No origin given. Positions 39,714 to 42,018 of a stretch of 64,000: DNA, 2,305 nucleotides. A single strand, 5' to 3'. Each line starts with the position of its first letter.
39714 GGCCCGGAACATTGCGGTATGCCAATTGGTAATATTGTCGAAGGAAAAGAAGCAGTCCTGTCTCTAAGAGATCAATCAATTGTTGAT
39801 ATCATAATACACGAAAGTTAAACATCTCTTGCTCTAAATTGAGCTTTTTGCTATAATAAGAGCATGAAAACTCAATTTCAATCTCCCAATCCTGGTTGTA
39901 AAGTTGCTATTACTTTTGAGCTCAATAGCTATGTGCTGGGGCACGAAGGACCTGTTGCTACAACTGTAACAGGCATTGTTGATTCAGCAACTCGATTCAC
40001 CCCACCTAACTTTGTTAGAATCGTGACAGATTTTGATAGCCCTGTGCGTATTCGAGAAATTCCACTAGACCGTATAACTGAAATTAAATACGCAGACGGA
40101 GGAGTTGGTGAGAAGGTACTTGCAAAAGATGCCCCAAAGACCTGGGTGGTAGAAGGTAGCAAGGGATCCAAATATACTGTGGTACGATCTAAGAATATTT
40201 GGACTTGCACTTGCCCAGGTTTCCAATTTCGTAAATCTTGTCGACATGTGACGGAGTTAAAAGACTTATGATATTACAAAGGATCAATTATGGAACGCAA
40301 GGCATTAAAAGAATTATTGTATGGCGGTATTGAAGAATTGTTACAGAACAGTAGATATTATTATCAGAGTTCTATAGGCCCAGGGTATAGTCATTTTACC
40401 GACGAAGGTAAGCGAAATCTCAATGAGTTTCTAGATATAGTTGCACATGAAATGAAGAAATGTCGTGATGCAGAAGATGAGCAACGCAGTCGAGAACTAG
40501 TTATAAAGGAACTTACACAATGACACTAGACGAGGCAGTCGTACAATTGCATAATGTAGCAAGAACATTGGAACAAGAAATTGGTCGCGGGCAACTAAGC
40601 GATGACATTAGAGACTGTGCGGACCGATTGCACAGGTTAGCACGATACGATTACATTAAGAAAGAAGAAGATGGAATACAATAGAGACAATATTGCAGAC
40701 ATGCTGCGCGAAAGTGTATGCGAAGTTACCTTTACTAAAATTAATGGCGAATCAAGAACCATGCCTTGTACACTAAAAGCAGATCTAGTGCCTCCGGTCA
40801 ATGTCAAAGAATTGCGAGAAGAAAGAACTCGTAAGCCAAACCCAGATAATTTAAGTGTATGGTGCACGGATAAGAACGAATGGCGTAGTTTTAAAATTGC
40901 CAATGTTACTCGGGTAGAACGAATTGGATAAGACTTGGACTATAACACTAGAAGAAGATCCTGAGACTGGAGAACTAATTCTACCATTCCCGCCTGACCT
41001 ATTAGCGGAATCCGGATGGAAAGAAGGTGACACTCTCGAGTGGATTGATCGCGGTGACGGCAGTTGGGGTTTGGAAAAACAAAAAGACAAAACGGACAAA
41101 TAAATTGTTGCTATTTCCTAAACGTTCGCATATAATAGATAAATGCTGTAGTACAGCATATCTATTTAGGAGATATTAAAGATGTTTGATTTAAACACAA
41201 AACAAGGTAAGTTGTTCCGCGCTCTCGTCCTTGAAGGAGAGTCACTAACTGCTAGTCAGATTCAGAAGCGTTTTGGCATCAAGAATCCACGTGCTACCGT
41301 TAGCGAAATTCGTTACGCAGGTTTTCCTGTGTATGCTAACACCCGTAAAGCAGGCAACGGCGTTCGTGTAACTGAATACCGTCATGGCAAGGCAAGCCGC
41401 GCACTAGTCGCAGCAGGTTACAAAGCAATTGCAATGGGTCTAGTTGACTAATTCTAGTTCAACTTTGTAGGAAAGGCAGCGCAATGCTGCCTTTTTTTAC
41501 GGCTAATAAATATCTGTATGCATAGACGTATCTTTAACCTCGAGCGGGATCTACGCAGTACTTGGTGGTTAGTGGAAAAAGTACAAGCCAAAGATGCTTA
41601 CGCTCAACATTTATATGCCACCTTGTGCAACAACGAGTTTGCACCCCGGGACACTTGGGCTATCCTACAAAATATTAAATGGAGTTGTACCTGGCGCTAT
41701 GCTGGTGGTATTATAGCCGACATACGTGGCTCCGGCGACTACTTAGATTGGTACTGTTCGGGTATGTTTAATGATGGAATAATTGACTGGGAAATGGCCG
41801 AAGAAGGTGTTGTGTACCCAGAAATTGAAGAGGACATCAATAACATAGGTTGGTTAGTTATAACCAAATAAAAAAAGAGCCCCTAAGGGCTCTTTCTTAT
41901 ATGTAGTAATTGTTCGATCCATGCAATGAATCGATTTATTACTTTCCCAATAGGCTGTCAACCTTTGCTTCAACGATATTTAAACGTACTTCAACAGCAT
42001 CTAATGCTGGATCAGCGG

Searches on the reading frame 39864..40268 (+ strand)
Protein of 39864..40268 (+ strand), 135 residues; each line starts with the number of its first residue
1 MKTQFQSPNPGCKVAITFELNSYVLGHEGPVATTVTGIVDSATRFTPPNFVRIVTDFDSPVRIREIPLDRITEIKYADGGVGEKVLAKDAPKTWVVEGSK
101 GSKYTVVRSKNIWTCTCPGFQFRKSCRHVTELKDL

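Call 54: search_protein_families(library=pfam, proteins=[window:39864-40268:+], max_evalue=1)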
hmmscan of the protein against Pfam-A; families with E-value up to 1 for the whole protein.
window:39864-40268:+ (135 aa): 1 family
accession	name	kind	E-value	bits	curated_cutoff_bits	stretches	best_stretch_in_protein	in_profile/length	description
PF04434.22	SWIM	-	0.00021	21.2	19.6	1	104-129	1-30/38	SWIM zinc finger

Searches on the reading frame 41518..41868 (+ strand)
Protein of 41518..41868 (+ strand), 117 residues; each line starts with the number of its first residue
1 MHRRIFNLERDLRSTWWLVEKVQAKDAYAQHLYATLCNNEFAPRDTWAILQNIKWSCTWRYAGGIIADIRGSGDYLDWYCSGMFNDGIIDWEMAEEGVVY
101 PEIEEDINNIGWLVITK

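Call 54: search_protein_families(library=pfam, proteins=[window:41518-41868:+], max_evalue=1)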
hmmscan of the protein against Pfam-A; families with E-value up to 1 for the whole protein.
window:41518-41868:+ (117 aa): 1 family
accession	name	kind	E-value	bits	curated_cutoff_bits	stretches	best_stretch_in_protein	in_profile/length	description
PF06261.16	LktC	-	0.23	11.8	25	1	34-98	14-77/150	Actinobacillus actinomycetemcomitans leukotoxin activator LktC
